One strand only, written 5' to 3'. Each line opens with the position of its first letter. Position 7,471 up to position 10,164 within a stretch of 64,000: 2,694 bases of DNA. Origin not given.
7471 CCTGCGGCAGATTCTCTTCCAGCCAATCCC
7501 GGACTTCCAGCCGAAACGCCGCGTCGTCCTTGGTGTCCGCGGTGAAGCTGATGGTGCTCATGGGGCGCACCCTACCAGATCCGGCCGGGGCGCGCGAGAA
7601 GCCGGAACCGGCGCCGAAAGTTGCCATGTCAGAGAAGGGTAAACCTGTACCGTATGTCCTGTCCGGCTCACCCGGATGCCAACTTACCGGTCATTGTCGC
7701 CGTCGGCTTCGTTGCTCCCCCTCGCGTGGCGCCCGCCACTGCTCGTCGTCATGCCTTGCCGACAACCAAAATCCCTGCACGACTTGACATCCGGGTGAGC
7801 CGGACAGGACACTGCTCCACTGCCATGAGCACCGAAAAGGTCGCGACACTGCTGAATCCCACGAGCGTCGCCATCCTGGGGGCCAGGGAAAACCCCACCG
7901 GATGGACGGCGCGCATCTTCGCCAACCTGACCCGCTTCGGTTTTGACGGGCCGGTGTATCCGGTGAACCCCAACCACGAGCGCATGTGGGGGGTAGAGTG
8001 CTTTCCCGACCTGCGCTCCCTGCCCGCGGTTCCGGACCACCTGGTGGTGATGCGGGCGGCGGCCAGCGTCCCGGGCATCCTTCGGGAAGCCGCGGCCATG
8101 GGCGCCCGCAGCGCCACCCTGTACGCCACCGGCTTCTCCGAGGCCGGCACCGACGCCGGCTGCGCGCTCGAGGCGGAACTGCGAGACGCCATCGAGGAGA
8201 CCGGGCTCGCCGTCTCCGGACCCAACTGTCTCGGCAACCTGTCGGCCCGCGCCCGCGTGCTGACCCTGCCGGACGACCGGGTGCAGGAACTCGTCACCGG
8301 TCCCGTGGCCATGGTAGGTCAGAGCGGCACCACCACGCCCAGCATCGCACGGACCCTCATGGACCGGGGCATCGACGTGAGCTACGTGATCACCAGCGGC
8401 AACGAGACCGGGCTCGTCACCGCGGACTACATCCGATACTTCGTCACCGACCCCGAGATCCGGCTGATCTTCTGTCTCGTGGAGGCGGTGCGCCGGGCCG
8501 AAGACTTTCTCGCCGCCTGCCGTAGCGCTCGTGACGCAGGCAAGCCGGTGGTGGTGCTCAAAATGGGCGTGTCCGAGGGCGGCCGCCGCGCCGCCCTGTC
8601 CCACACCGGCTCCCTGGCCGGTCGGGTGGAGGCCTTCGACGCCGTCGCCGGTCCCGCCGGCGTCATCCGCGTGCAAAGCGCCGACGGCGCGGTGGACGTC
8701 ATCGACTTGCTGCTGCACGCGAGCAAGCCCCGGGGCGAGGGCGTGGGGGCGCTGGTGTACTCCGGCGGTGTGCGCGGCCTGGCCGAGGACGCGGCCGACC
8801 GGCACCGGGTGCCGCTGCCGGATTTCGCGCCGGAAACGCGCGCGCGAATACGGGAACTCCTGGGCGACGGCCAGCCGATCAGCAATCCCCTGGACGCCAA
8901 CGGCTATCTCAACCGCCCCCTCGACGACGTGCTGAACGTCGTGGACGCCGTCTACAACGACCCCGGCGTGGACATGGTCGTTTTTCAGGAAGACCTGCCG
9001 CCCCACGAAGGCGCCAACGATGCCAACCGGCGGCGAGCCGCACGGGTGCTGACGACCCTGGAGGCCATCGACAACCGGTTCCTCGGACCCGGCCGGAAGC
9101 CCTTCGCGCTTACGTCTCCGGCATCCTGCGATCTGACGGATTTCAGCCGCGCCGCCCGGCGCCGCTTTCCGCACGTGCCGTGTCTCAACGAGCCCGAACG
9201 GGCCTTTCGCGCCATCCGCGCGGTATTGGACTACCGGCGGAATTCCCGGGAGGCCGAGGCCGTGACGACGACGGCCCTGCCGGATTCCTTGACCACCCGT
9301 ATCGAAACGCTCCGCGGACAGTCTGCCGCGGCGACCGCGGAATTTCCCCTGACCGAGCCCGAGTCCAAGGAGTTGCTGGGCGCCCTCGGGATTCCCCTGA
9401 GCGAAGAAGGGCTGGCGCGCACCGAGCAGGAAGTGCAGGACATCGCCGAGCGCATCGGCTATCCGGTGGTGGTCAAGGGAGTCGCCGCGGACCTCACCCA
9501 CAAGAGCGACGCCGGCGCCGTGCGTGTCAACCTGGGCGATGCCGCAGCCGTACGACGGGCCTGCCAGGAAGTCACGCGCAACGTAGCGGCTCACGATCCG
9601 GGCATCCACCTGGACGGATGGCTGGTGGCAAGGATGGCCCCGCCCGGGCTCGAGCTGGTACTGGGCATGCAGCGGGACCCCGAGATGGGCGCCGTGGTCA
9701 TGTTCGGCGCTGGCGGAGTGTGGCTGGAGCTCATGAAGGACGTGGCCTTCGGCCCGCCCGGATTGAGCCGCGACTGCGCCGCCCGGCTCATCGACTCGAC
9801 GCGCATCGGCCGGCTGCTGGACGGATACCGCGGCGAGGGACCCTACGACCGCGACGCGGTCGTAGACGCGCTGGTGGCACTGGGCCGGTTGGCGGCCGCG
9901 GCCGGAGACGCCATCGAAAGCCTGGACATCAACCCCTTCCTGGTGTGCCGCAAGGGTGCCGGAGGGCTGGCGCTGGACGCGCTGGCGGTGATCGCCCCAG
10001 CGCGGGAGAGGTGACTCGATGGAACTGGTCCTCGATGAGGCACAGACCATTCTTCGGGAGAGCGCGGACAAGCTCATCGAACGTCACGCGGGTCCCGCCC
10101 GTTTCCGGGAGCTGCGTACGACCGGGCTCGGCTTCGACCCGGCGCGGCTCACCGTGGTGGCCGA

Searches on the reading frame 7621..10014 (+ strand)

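Call 72: search_protein_families(library=pfam, proteins=[window:7621-10014:+], max_evalue=0.00001)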
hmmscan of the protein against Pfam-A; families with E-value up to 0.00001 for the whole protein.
window:7621-10014:+ (797 aa): 3 families
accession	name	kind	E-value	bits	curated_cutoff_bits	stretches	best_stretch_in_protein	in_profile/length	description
PF13549.11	ATP-grasp_5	-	8.8e-64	215.3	27.6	1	575-787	8-217/221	ATP-grasp domain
PF13607.11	Succ_CoA_lig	-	6.5e-38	130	27.4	1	227-363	2-137/138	Succinyl-CoA ligase like flavodoxin domain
PF13380.12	CoA_binding_2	-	9e-22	78.1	22.8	1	82-205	2-112/116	CoA binding domain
